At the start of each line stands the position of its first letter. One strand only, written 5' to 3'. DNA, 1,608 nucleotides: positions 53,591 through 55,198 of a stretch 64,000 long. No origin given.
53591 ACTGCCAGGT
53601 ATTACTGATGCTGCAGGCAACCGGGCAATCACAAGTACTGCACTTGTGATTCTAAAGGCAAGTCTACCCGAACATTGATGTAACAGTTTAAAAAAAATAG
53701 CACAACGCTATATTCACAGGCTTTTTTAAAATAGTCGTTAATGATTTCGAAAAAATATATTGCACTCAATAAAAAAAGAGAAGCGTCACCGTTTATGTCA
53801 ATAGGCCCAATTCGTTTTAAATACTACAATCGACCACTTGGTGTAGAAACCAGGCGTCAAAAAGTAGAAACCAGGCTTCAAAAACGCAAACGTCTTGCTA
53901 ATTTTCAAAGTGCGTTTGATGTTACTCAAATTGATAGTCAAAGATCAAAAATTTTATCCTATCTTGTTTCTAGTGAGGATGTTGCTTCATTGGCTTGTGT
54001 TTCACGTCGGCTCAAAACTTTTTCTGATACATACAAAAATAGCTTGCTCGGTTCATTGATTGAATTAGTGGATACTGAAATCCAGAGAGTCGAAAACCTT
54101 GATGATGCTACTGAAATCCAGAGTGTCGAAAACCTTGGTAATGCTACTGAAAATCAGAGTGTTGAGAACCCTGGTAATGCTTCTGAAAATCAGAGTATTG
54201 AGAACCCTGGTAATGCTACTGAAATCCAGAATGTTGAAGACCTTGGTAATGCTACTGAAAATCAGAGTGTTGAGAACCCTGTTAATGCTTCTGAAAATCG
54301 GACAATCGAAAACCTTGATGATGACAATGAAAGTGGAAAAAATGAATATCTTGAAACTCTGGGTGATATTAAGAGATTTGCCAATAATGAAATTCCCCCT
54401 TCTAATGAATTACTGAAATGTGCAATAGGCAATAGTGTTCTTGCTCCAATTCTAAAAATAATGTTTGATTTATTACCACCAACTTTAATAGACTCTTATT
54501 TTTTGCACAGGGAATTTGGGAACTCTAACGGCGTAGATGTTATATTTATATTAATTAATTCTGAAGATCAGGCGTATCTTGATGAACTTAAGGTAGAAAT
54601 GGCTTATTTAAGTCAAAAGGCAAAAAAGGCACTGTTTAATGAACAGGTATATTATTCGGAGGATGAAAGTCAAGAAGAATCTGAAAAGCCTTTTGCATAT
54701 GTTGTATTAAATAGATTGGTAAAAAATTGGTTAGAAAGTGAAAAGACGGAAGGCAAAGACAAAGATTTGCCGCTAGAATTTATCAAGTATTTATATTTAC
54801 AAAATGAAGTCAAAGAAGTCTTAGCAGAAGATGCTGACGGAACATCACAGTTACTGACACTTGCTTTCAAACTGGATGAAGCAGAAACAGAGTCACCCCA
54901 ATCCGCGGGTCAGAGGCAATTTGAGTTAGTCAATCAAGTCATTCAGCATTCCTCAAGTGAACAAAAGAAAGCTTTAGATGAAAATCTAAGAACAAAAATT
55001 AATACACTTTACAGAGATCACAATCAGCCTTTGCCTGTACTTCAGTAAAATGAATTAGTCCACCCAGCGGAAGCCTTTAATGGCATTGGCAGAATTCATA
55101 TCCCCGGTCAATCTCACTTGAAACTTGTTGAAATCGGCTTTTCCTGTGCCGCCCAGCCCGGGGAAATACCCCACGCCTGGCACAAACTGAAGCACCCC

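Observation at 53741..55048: F-box-like, tandem-repeat protein in an AT-rich, opposite-strand insertion between thyX and the AsmA-like giant gene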

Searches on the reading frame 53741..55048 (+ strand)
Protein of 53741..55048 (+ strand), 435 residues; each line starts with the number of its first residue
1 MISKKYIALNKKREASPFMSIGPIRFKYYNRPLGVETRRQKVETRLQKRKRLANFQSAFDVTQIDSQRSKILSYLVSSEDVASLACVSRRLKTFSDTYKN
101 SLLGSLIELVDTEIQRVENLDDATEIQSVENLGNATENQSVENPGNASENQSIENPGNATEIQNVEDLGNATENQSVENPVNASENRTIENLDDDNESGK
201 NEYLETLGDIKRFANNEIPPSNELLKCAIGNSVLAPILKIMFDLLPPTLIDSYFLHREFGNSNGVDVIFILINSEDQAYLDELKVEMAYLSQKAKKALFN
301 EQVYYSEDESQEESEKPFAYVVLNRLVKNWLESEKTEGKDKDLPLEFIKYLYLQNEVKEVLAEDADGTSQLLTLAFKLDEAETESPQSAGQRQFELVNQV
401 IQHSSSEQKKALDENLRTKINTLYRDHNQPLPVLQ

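Call 4: search_protein_families(library=pfam, proteins=[window:53741-55048:+], max_evalue=1)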
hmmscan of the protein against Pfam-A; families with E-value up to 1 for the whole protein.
window:53741-55048:+ (435 aa): 3 families
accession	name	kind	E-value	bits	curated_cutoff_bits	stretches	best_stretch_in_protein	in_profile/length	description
PF12937.12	F-box-like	-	0.0017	18.5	24.3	1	70-95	11-35/47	F-box-like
PF14911.11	MMS22L_C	-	0.035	13.6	28.4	1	311-428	201-317/376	S-phase genomic integrity recombination mediator, C-terminal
PF00646.38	F-box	-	0.26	11.7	20.5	1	70-97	11-37/43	F-box domain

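Call 5: search_protein_families(library=ncbifam, proteins=[window:53741-55048:+], max_evalue=1)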
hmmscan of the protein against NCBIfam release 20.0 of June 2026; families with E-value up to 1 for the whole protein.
window:53741-55048:+ (435 aa): 1 family
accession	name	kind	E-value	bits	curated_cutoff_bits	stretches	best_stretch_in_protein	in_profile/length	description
TIGR01651.1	CobT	equivalog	0.82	8.3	759.05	0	124-216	195-286/600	cobaltochelatase subunit CobT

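Call 7: find_homologous_proteins(query=window:53741-55048:+, max_evalue=0.001)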
Query window:53741-55048:+ (435 aa): 1 proteins with E <= 0.001 among 7890 candidates.
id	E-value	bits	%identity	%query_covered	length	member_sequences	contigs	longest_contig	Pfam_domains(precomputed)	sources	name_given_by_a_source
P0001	2.6e-276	934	100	100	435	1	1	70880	-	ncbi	ncbi:MAG: hypothetical protein AAGI66_00555 [Cyanobacteria bacterium P01_H01_bin.74]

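Call 11: search_solved_structures(query=window:53741-55048:+, max_evalue=10, show_alignments=3)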
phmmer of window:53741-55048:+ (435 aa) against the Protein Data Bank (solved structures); distinct sequences matched with E-value up to 10: 0.

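Call 18: find_encoding_contigs(protein=P0001, flank=10000, max_places=4)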
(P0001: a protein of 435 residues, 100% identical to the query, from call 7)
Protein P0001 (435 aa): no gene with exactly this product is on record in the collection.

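Call 21: search_protein_representatives(protein=window:53741-55048:+)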
Query: 435 residues. Proteins with E-value up to 0.001 (for the whole library): 3; up to 1e-10: 2; up to 1e-30: 1. The best 3 are listed.
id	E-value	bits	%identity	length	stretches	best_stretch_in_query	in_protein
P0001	8.3e-277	934.0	100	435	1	1-435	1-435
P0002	1.6e-11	60.6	35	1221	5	113-182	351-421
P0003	8.4e-07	45.1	49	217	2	133-188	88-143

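Call 22: predict_structure(protein=window:53741-55048:+)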
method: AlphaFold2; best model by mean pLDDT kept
length: 435 residues; sequences in the alignment: 1
mean_pLDDT: 36.3   pTM: 0.24
mean pLDDT of the five models: 36.3, 35.6, 33.5, 33.3, 30.8
residues with pLDDT >= 90: 0; 70-90: 0; 50-70: 14; < 50: 421
segments of 3 or more residues with pLDDT < 50: 1-72, 74-91, 93-107, 121-405, 407-435
pLDDT, mean of each block of 10 residues (from residue 1): 33 33 31 40 34 33 41 47 45 42 46 52 42 37 30 29 30 30 28 35 31 33 33 44 39 28 29 33 33 34 28 29 32 36 34 31 37 39 41 46 46 46 41 34
secondary structure, 60 per line:
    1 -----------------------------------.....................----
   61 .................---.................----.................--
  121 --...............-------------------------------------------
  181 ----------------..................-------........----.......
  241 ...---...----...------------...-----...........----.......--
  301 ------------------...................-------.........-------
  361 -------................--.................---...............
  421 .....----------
elements in order: H36-56 H61-77 H81-97 H102-118 H123-137 H197-214 H222-229 H234-243 E254-256 E269-271 H277-287 H292-298 H319-337 H345-353 H368-383 H386-402 H406-425

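Call 33: find_related_loci(query=window:53741-55048:+, collection=metagenome_contigs, flank=8000)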
Query window:53741-55048:+ (435 aa) in metagenome_contigs; peptide patterns used: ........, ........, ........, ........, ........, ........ (x = any residue, [..] = any of these).
489 stretches matched a pattern, but none encodes a relative of the query by tblastn (E <= 1e-3).

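Call 34: find_related_loci(query=window:53741-55048:+, collection=viral_contigs, flank=8000)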
Query window:53741-55048:+ (435 aa) in viral_contigs; peptide patterns used: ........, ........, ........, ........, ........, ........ (x = any residue, [..] = any of these).
35 stretches matched a pattern, but none encodes a relative of the query by tblastn (E <= 1e-3).

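Call 57: search_protein_families(library=phrogs, proteins=[window:53741-55048:+], max_evalue=0.01)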
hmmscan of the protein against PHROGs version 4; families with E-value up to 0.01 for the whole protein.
window:53741-55048:+ (435 aa): 0 families

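Call 71: search_dna_similar(query=window:53741-55048:+, collection=plasmids, mode=protein, max_evalue=0.01, max_rows=10)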
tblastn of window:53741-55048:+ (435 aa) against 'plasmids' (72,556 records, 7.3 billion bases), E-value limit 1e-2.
Records with a match: 1; places in all: 1; records where one place covers at least 80% of the query: 0.
Best place of each record, by identity: <60% 1.
By first word of the organism name: Enterococcus 1.
By predicted mobility (MOB-suite, as given by PLSDB): mobilizable 1.
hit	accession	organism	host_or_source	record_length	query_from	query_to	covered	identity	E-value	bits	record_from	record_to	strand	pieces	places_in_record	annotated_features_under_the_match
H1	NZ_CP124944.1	Enterococcus faecalis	Homo sapiens,urine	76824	94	189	22%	34.0%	5e-3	47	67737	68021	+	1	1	hypothetical protein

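Call 72: search_dna_similar(query=window:53741-55048:+, collection=phages, mode=protein, max_evalue=0.01, max_rows=10)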
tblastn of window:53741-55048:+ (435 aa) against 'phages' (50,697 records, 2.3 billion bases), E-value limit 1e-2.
No match.

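Call 73: search_protein_families(library=padloc, proteins=[window:53741-55048:+], max_evalue=0.01)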
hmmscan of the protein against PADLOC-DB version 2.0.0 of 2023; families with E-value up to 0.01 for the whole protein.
window:53741-55048:+ (435 aa): 0 families
